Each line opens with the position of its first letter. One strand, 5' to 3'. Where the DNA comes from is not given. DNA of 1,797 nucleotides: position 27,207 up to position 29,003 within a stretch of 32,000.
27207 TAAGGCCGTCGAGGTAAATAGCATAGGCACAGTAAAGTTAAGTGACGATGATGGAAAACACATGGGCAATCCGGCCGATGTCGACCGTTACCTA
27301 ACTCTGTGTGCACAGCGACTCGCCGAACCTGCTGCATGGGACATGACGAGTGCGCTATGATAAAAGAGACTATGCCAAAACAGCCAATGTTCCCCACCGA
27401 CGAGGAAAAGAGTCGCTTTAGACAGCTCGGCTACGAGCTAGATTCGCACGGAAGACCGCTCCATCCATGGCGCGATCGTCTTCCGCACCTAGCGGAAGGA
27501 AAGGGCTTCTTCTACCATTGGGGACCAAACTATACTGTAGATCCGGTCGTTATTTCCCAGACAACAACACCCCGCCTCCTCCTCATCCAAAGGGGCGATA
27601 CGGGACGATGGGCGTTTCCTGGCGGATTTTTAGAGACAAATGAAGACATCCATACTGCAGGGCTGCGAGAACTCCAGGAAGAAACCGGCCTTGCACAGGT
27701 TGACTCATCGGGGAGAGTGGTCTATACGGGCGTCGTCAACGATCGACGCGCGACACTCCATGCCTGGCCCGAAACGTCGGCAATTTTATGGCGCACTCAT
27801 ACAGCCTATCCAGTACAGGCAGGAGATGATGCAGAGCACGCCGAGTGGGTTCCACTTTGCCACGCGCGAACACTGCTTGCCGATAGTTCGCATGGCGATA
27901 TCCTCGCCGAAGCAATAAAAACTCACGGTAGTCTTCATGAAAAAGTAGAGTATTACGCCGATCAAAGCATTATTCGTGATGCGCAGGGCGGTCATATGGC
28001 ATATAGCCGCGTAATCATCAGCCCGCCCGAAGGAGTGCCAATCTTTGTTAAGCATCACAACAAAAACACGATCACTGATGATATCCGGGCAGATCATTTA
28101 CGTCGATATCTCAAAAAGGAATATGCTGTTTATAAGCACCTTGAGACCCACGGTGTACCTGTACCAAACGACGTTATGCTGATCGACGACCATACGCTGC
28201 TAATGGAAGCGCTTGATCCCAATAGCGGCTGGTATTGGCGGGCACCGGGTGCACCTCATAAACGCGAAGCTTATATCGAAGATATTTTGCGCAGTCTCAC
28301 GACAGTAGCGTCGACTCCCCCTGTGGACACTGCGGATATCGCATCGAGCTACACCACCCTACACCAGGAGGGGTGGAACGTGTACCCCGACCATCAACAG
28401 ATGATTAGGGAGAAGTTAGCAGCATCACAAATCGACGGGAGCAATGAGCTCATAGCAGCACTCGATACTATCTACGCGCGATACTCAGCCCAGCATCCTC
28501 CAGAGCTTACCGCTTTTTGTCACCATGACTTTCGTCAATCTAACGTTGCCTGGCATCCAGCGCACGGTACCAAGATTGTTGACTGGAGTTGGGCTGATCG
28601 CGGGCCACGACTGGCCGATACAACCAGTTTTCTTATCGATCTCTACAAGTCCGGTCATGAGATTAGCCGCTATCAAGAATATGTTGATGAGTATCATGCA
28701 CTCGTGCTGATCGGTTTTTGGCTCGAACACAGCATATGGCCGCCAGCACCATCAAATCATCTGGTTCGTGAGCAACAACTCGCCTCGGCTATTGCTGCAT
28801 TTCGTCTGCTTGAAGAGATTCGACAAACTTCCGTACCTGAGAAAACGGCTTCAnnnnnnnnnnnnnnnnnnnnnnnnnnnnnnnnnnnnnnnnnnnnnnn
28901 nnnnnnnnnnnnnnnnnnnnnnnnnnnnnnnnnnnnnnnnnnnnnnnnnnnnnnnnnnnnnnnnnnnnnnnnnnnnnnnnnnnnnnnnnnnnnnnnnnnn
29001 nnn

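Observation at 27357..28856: NUDT9-like ADP-ribose pyrophosphatase fused to an APH-fold kinase, coupled to pncA-pncB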

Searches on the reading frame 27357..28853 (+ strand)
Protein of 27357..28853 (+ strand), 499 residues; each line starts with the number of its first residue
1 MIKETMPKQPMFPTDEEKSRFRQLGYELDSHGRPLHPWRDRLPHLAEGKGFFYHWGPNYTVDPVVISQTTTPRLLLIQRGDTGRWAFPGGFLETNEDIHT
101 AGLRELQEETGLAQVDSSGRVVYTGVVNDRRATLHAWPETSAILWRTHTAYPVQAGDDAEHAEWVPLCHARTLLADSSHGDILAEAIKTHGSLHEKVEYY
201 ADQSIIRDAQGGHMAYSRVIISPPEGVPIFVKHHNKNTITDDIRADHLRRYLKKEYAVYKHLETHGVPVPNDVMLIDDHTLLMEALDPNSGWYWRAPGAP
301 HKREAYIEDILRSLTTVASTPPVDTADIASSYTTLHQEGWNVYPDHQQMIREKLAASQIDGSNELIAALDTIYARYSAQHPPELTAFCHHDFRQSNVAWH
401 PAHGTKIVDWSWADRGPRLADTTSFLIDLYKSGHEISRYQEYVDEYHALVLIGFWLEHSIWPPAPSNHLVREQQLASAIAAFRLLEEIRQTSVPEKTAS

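Call 3: search_protein_families(library=pfam, proteins=[window:27357-28853:+], max_evalue=0.01)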
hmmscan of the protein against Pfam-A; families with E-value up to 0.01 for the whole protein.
window:27357-28853:+ (499 aa): 3 families
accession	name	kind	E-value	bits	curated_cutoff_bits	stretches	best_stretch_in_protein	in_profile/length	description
PF01636.29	APH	-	1.3e-13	51.7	23.2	1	244-446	29-229/239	Phosphotransferase enzyme family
PF00293.34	NUDIX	-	2.2e-13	50.8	21.1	1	65-179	9-127/134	NUDIX domain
PF01163.29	RIO1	-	0.00032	20.8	22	1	247-349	50-151/187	RIO domain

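Call 4: search_protein_families(library=ncbifam, proteins=[window:27357-28853:+], max_evalue=0.01)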
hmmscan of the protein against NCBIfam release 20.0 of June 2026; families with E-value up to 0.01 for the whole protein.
window:27357-28853:+ (499 aa): 18 families
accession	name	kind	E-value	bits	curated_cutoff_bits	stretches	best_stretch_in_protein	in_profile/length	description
NF003787.0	PRK05379.1-4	equivalog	8.2e-12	44.7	449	1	60-169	210-323/346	bifunctional nicotinamide-nucleotide adenylyltransferase/Nudix hydroxylase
NF003786.0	PRK05379.1-2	equivalog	9.1e-09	35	397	1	60-169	220-334/354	bifunctional nicotinamide-nucleotide adenylyltransferase/Nudix hydroxylase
NF003788.0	PRK05379.1-5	equivalog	2.1e-08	33.9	354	1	60-171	215-330/351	bifunctional nicotinamide-nucleotide adenylyltransferase/Nudix hydroxylase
NF003791.0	PRK05379.2-3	equivalog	2.2e-07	30.4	409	1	60-168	204-316/340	bifunctional nicotinamide-nucleotide adenylyltransferase/Nudix hydroxylase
NF050029.2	TransRepNtr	equivalog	2.8e-07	30.3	400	1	57-189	20-155/245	ADPR responsive transcriptional repressor NtrR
NF006530.0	PRK08999.1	equivalog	6.1e-07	28.8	245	1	72-137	18-87/315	Nudix family hydrolase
NF007834.0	PRK10546.1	equivalog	6.8e-07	29.2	156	1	73-138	16-85/135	pyrimidine (deoxy)nucleoside triphosphate diphosphatase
NF003785.0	PRK05379.1-1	equivalog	7.9e-06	25.3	418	1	57-113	201-258/347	bifunctional nicotinamide-nucleotide adenylyltransferase/Nudix hydroxylase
NF008044.0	PRK10776.1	equivalog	8.7e-06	25.7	148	1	82-137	30-85/130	8-oxo-dGTP diphosphatase MutT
NF001937.0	PRK00714.1-4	equivalog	3e-05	23.7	139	1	66-116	14-64/161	RNA pyrophosphohydrolase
NF001938.0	PRK00714.1-5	equivalog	0.00016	21.1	116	1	81-116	43-78/172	RNA pyrophosphohydrolase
NF006961.0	PRK09438.1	equivalog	0.00037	20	103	1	64-114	13-63/151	dihydroneopterin triphosphate diphosphatase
NF001936.0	PRK00714.1-3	equivalog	0.00039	20.3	118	1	64-116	13-68/155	RNA pyrophosphohydrolase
TIGR02705.1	nudix_YtkD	equivalog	0.00083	18.9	154.4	1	68-112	31-74/156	RNA deprotection pyrophosphohydrolase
NF003790.0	PRK05379.2-2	equivalog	0.0011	18.2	403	1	60-129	219-288/354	bifunctional nicotinamide mononucleotide adenylyltransferase/ADP-ribose pyrophosphatase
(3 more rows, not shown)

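Call 5: search_solved_structures(query=window:27357-28853:+, max_evalue=1, show_alignments=3)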
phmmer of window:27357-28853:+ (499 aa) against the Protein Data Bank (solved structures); distinct sequences matched with E-value up to 1: 112 (the best 60 are shown).
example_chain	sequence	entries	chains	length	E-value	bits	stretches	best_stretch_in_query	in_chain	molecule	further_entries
1q33_A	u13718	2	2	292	1.2e-11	47.5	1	26-192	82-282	ADP-ribose pyrophosphatase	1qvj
8sr7_A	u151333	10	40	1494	2.5e-11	46.5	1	24-179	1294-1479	TRPM2 Chanzyme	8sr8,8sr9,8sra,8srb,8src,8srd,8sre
8srh_A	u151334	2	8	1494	2.5e-11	46.5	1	24-179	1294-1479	TRPM2 chanzyme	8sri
2fml_A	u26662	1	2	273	1.9e-07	33.7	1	56-196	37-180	MutT/nudix family protein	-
6co7_A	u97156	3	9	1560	1.3e-06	30.9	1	30-188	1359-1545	Predicted protein | Transient receptor potential cation channel subfamily M member-like 2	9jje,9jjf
3i9x_A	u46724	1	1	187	7.8e-06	28.4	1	81-187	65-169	mutT/nudix family protein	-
2qjt_B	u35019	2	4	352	0.0003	23.2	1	56-166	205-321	Nicotinamide-nucleotide adenylyltransferase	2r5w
2qjo_A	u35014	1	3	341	0.0017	20.7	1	60-168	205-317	Bifunctional NMN adenylyltransferase/Nudix hydrolase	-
3h95_A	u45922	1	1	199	0.0024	20.2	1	65-113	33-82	Nucleoside diphosphate-linked moiety X motif 6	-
6glk_A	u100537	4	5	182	0.0035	19.6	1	55-126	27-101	7,8-dihydro-8-oxoguanine triphosphatase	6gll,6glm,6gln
2yyh_A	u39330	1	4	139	0.0036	19.6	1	84-159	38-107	8-OXO-dGTPase domain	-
2rrk_A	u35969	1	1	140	0.004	19.5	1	78-138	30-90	CTP pyrophosphohydrolase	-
5w6z_A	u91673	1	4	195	0.0047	19.2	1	45-114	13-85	U8 snoRNA-decapping enzyme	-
3fk9_A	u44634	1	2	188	0.0054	19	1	73-137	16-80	Mutator MutT protein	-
3id9_A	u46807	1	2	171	0.0083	18.4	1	73-113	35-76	MutT/NUDIX family protein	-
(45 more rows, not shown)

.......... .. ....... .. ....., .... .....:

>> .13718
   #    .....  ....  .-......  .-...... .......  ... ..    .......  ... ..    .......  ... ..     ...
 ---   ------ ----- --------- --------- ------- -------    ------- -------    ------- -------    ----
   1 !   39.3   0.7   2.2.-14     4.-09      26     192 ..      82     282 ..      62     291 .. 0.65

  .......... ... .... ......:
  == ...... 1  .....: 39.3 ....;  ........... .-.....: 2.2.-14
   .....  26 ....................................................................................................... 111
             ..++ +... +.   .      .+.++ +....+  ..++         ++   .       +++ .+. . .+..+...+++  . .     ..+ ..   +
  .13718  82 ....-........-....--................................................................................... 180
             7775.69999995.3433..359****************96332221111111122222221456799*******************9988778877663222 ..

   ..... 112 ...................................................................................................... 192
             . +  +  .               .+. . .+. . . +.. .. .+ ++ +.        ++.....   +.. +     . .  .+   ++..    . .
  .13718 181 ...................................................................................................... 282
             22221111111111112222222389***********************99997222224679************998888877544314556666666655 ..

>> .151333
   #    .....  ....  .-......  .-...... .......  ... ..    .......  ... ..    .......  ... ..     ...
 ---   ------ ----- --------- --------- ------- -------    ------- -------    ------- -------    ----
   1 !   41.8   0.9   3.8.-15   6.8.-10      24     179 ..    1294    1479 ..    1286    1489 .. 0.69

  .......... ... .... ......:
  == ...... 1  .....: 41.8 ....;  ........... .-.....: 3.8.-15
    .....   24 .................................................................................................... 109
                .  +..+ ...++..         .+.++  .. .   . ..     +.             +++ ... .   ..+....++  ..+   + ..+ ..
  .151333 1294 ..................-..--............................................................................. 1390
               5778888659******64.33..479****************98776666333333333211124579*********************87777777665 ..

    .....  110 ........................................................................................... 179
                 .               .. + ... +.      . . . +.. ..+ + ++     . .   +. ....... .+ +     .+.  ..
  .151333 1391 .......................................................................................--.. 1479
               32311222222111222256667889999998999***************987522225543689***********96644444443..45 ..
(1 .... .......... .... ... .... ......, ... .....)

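Call 6: find_homologous_proteins(query=window:27357-28853:+)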
Query window:27357-28853:+ (499 aa): 130 proteins with E <= 0.001 among 8000 candidates; the best 120 are listed.
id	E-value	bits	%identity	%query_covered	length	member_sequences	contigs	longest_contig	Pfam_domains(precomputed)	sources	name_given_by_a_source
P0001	0.0e+0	1156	100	99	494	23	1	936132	PF00293.35,PF01636.30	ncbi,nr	ncbi:phosphotransferase [Candidatus Saccharibacteria bacterium]|nr:MAG: phosphotransferase [Candidat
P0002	1.6e-157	544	50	97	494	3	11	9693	PF00293.35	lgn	-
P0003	1.4e-155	537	50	96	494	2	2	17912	PF00293.35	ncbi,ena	-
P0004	8.7e-155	535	51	95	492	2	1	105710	PF00293.35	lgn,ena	-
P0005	1.8e-153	530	48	97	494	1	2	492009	PF00293.35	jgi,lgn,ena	-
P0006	7.3e-153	528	48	98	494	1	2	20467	PF00293.35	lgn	-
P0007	1.7e-152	527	48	97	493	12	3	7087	PF00293.35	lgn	-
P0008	3.9e-152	526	49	97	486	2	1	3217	PF00293.35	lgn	-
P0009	2.4e-151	523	48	97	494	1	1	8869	PF00293.35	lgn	-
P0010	3.2e-151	523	48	97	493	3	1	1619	PF00293.35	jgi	-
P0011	9.3e-149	515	48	96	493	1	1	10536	PF00293.35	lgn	-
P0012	8.2e-147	508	49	96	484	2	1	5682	PF00293.35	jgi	jgi:ADP-ribose pyrophosphatase YjhB (NUDIX family)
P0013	4.4e-145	503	47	96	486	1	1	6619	PF00293.35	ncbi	ncbi:MAG: NUDIX domain-containing protein [Candidatus Saccharimonas sp.]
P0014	1.1e-144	501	48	96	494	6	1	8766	PF00293.35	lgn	-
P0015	4.2e-144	500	47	96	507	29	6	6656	PF00293.35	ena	-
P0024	6.2e-135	469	48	92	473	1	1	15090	PF00293.35,PF01633.27,PF01636.30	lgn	-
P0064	1.1e-104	370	43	95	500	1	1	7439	PF00293.35,PF01633.27,PF01636.30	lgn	-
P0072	1.3e-102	363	40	97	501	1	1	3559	PF00293.35,PF01633.27,PF01636.30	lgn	-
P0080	1.4e-97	346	37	95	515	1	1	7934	PF00293.35,PF01633.27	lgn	-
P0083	2.0e-96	342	40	96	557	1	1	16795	PF00293.35,PF01633.27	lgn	-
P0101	2.8e-79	286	37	86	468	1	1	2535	PF00293.35,PF01633.27,PF01636.30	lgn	-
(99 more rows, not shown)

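Call 12: find_related_loci(query=A1, collection=genome_contigs, flank=8000)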
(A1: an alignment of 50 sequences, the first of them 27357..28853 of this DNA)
Query A1 (499 aa) in genome_contigs; peptide patterns used: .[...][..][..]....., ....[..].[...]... (x = any residue, [..] = any of these).
85 stretches matched a pattern; 69 encode a relative of the query (tblastn E <= 1e-3); 69 distinct loci.
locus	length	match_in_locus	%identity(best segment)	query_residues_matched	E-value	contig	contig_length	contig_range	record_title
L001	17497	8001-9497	95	1-499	0e+0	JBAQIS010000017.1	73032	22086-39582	MAG: Candidatus Saccharimonas aalborgensis isolate MFD10512_ilm_asm_bin63 k127_343697, whole genome shotgun sequence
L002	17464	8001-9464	47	12-493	7e-140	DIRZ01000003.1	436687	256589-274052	MAG TPA_asm: Candidatus Saccharibacteria bacterium UBA6223 UBA6223_contig_13451, whole genome shotgun sequence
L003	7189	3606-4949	48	33-485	6e-133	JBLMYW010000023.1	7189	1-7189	MAG: Acidobacteriota bacterium isolate MAG219 PRJNA951521_bin74_renamed_22, whole genome shotgun sequence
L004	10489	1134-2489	47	33-485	8e-124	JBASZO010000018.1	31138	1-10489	MAG: Candidatus Saccharimonas sp. isolate MFD10499_ilm_asm_bin44 k127_253806, whole genome shotgun sequence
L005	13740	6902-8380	40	8-486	8e-117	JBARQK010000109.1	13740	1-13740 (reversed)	MAG: Candidatus Saccharimonadaceae bacterium isolate MFD13448_ilm_asm_bin4 k127_30197, whole genome shotgun sequence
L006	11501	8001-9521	41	5-489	2e-111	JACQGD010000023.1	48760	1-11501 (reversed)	MAG: Candidatus Saccharibacteria bacterium isolate NC_groundwater_1064_Pr2_B-0.1um_46_7 rattlesnake_spring_18_scaffold_2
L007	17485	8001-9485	40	12-490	5e-108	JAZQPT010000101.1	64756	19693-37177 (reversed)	MAG: Candidatus Saccharimonadales bacterium isolate T1900045238_TH20190008.MAGScoT_cleanbin_000005 SGB_5494_k141_153167,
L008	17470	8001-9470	39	11-489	2e-105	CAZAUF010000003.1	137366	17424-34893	MAG TPA_asm: uncultured Candidatus Saccharibacteria bacterium isolate SRP144015_co1_45 genome assembly, contig: NODE_65_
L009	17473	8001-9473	41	12-486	1e-104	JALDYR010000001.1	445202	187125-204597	MAG: Candidatus Saccharibacteria bacterium isolate MCT-ROC-43 NODE_2_length_445202_cov_58.846891, whole genome shotgun s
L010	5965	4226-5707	41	13-485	1e-104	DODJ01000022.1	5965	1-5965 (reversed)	MAG TPA_asm: Candidatus Saccharibacteria bacterium isolate UBA8109 contig_74662, whole genome shotgun sequence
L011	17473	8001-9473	40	12-482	7e-103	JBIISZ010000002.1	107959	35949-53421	MAG: Candidatus Saccharimonadales bacterium isolate ME2004-06-11_3300042997_group2_bin138 Rohwer_bin1547_scaffold_76_c1,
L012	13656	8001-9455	41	13-485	3e-100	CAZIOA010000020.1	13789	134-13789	MAG TPA_asm: uncultured Candidatus Saccharibacteria bacterium isolate SRP263527_co2_73 genome assembly, contig: NODE_393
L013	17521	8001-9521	38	5-485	6e-92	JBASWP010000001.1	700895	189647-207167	MAG: Candidatus Microsaccharimonas sp. isolate MFD03231_ilm_asm_bin55 k127_36287, whole genome shotgun sequence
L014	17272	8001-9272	40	56-488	9e-89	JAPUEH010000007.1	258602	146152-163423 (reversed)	MAG: Candidatus Saccharibacteria bacterium isolate labscale reactor_MAG20 NODE_22_length_258602_cov_8.350841, whole geno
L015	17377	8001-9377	37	33-485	1e-88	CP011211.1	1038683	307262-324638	MAG: Candidatus Saccharibacteria bacterium GW2011_GWC2_44_17, complete genome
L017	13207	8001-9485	37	1-488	1e-83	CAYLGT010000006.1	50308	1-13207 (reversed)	MAG TPA_asm: uncultured Candidatus Saccharibacteria bacterium isolate SRP133034_co1_287 genome assembly, contig: NODE_47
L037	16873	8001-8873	43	203-487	2e-64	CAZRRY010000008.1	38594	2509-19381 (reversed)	MAG TPA_asm: uncultured Candidatus Saccharibacteria bacterium isolate SRP285395_co1_33 genome assembly, contig: NODE_140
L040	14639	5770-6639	40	209-487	1e-55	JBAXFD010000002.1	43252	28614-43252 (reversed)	MAG: Candidatus Saccharibacteria bacterium isolate ELA262 MAG262_2, whole genome shotgun sequence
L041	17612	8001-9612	39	6-487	3e-53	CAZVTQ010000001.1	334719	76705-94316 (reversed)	MAG TPA_asm: uncultured Candidatus Saccharibacteria bacterium isolate SRP292972_co3_73 genome assembly, contig: NODE_36_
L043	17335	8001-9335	41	42-486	2e-52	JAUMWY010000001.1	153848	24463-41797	MAG: Candidatus Saccharibacteria bacterium isolate S15M_Sa_34 NODE_31_length_153848_cov_23.611224, whole genome shotgun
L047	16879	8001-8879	38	206-486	5e-50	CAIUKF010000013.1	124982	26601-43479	uncultured bacterium isolate MJ110802A_bin-329 genome assembly, contig: bin-329:13/18, whole genome shotgun sequence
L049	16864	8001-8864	40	212-491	6e-49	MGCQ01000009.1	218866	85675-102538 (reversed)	MAG: Candidatus Saccharibacteria bacterium RIFCSPHIGHO2_12_FULL_41_12 rifcsphigho2_12_scaffold_65, whole genome shotgun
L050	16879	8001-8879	38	206-486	4e-49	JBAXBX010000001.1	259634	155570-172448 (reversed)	MAG: Candidatus Saccharibacteria bacterium isolate ELA178 MAG178_1, whole genome shotgun sequence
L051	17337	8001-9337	37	35-487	1e-47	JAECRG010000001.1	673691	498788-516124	MAG: Candidatus Saccharibacteria bacterium isolate AER2_9 diesel_EC_AER2_2_length_673691_cov_17_320978, whole genome sho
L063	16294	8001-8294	56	387-485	2e-29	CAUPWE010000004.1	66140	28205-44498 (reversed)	MAG TPA_asm: uncultured Candidatus Saccharibacteria bacterium isolate ERR9968756_bin.18_MetaWRAP_v1.3_MAG genome assembl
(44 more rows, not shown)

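Call 16: predict_structure(alignment_id=A1)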
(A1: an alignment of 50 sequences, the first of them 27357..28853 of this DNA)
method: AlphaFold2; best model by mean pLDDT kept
length: 499 residues; sequences in the alignment: 50
mean_pLDDT: 94.3   pTM: 0.88
mean pLDDT of the five models: 94.3, 94.2, 93.8, 93.4, 93.0
residues with pLDDT >= 90: 452; 70-90: 30; 50-70: 11; < 50: 6
segments of 3 or more residues with pLDDT < 50: 1-4
pLDDT, mean of each block of 10 residues (from residue 1): 50 95 97 97 94 95 97 97 96 96 98 94 96 97 98 97 98 94 96 97 94 82 94 90 92 96 97 95 96 97 98 98 90 97 98 98 98 98 96 97 97 96 98 98 98 98 85 97 97 70
secondary structure, 60 per line:
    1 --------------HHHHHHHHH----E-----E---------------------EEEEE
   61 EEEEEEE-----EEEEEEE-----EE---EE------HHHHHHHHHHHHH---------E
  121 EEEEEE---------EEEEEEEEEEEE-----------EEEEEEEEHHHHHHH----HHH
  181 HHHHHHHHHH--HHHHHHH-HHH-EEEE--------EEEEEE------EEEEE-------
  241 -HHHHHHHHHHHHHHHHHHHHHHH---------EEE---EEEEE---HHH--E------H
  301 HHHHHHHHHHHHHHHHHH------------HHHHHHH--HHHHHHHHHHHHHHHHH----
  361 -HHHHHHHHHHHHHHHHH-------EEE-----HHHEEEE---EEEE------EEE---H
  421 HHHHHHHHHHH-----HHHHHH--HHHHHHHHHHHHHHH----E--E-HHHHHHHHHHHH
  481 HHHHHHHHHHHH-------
elements in order: H15-23 E56-67 E73-79 H98-110 E120-126 E136-147 E159-166 H167-173 H178-190 H193-199 E205-208 E217-222 E229-233 H242-264 E274-276 E280-284 H300-318 H331-337 H340-356 H362-378 E386-388 E397-400 E404-407 E414-416 H420-431 H437-442 H445-459 H469-492

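Call 18: fold_search(model_id=the predicted structure, library=pdb)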
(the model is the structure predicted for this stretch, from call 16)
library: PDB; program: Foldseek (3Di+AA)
matches with E <= 10: 1642; with E <= 0.001: 672
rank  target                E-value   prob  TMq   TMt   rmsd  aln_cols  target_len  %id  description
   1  1qvj                  2.4e-11  1.00  0.27  0.44   4.5       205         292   26  structure of NUDT9 complexed with ribose-5-phosphate (released 2003-09-16)
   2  8sr9_A                3.4e-11  1.00  0.29  0.11   3.2       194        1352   29  Cryo-EM structure of TRPM2 chanzyme in the presence of Magnesium (released 2024-05-08)
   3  8sr7_A                3.6e-11  1.00  0.28  0.11   3.8       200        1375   28  Cryo-EM structure of TRPM2 chanzyme in the presence of Magnesium, Adenosine monophosphate, and Ribose-5-phosphate (released 2024-05-08)
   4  8sr8_A                5.6e-11  1.00  0.29  0.11   2.9       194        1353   29  Cryo-EM structure of TRPM2 chanzyme in the presence of EDTA (apo state) (released 2024-05-08)
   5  8sra_A                5.6e-11  1.00  0.29  0.11   3.2       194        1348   29  Cryo-EM structure of TRPM2 chanzyme in the presence of Calcium (released 2024-05-08)
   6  8sri_A                6.9e-11  1.00  0.26  0.10   4.2       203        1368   27  Cryo-EM structure of TRPM2 chanzyme (E1114A) in the presence of Magnesium and ADP-ribose, closed state (released 2024-05-15)
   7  8srd_A                7.3e-11  1.00  0.28  0.11   3.3       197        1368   28  Cryo-EM structure of TRPM2 chanzyme in the presence of Magnesium and ADP-ribose, open state (released 2024-05-15)
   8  8srg_A                8.2e-11  1.00  0.29  0.11   3.1       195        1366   28  Cryo-EM structure of TRPM2 chanzyme in the presence of Magnesium, Adenosine monophosphate, and Ribose-5-phosphate (released 2024-05-15)
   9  8src_A                1.0e-10  1.00  0.28  0.11   3.4       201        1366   28  Cryo-EM structure of TRPM2 chanzyme in the presence of Calcium and ADP-ribose (released 2024-05-08)
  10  8sre_A                1.3e-10  1.00  0.28  0.11   3.8       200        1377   28  Cryo-EM structure of TRPM2 chanzyme in the presence of Magnesium and ADP-ribose, closed state (released 2024-05-15)
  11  8srb_A                1.3e-10  1.00  0.29  0.11   2.9       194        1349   29  Cryo-EM structure of TRPM2 chanzyme in the presence of EDTA and ADP-ribose (released 2024-05-08)
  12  8srh_A                9.2e-10  1.00  0.28  0.11   3.0       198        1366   29  Cryo-EM structure of TRPM2 chanzyme (E1114A) in the presence of Magnesium and ADP-ribose, open state (released 2024-05-15)
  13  2fml_A                2.3e-09  1.00  0.21  0.39  14.3       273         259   19  Crystal structure of MutT/nudix family protein from Enterococcus faecalis (released 2006-02-21)
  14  4r7b_B                1.0e-08  1.00  0.38  0.60   7.1       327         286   14  Crystal structure of pneumococcal LicA in complex with choline (released 2015-08-12)
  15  3gz8_A                1.2e-08  1.00  0.24  0.72   7.5       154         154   23  Cocrystal structure of NUDIX domain of Shewanella oneidensis NrtR complexed with ADP ribose (released 2009-06-09)
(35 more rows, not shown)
